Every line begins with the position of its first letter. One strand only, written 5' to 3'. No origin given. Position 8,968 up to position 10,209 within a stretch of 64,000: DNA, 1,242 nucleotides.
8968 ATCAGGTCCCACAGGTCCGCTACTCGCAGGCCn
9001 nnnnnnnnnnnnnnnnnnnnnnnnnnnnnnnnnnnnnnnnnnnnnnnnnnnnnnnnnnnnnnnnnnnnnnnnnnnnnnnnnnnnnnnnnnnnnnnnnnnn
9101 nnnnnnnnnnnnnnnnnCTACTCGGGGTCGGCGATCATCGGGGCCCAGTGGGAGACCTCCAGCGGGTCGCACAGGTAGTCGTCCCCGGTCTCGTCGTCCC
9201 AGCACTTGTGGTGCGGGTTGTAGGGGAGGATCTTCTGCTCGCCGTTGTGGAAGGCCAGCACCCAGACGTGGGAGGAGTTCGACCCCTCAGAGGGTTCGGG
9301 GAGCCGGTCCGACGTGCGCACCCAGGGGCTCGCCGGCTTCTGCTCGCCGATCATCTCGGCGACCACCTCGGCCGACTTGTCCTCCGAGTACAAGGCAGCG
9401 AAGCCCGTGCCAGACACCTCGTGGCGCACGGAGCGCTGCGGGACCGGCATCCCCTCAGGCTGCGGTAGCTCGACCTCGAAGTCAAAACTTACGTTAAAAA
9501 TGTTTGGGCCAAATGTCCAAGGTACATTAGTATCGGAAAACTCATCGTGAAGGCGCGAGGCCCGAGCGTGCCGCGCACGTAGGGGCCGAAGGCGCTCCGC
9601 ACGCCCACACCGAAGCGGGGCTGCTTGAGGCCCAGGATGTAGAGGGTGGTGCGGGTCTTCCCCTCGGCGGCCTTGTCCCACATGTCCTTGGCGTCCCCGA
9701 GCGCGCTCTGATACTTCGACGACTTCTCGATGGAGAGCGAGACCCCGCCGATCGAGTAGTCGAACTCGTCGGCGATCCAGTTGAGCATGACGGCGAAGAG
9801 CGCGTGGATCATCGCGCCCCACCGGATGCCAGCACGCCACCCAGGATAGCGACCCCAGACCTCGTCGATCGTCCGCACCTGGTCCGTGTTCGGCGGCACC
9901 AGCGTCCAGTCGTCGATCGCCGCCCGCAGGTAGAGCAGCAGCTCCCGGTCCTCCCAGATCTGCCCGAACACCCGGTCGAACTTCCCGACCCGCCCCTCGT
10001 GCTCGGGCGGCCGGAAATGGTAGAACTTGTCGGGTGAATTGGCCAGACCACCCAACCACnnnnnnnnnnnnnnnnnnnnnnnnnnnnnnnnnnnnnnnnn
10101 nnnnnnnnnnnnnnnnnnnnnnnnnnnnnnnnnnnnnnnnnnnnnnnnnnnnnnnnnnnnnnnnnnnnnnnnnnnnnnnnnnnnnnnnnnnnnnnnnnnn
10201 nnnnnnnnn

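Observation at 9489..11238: Hint/intein-like domain gene immediately downstream of a TnsA-like PD-(D/E)xK endonuclease gene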

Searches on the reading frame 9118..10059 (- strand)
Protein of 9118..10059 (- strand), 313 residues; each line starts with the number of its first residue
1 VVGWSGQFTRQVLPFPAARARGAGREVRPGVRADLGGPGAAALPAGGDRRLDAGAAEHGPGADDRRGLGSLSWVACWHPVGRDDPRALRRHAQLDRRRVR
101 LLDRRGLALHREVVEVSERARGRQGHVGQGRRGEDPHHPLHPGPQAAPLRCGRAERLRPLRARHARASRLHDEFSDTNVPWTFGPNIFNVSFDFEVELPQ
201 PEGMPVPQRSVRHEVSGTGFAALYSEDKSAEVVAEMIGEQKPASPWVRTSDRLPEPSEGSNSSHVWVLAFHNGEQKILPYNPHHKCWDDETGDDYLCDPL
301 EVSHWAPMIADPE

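Call 4: search_protein_families(library=pfam, proteins=[window:9118-10059:-], max_evalue=1)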
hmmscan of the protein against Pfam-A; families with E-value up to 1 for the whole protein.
window:9118-10059:- (313 aa): 2 families
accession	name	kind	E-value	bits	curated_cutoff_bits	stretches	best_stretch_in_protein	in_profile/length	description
PF04448.17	DUF551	-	0.01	17.1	22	1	246-312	2-67/68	Protein of unknown function (DUF551)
PF17789.7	MG4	-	0.09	13.5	24.7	1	190-258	14-85/95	Macroglobulin domain MG4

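Call 5: search_protein_families(library=phrogs, proteins=[window:9118-10059:-], max_evalue=1)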
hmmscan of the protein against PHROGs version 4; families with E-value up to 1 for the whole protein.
window:9118-10059:- (313 aa): 2 families
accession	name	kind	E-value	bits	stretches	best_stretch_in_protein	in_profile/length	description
phrog_924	-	unknown function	0.0011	19.6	1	241-313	87-151/267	-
phrog_6925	-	unknown function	0.3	12.4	1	243-313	38-112/113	-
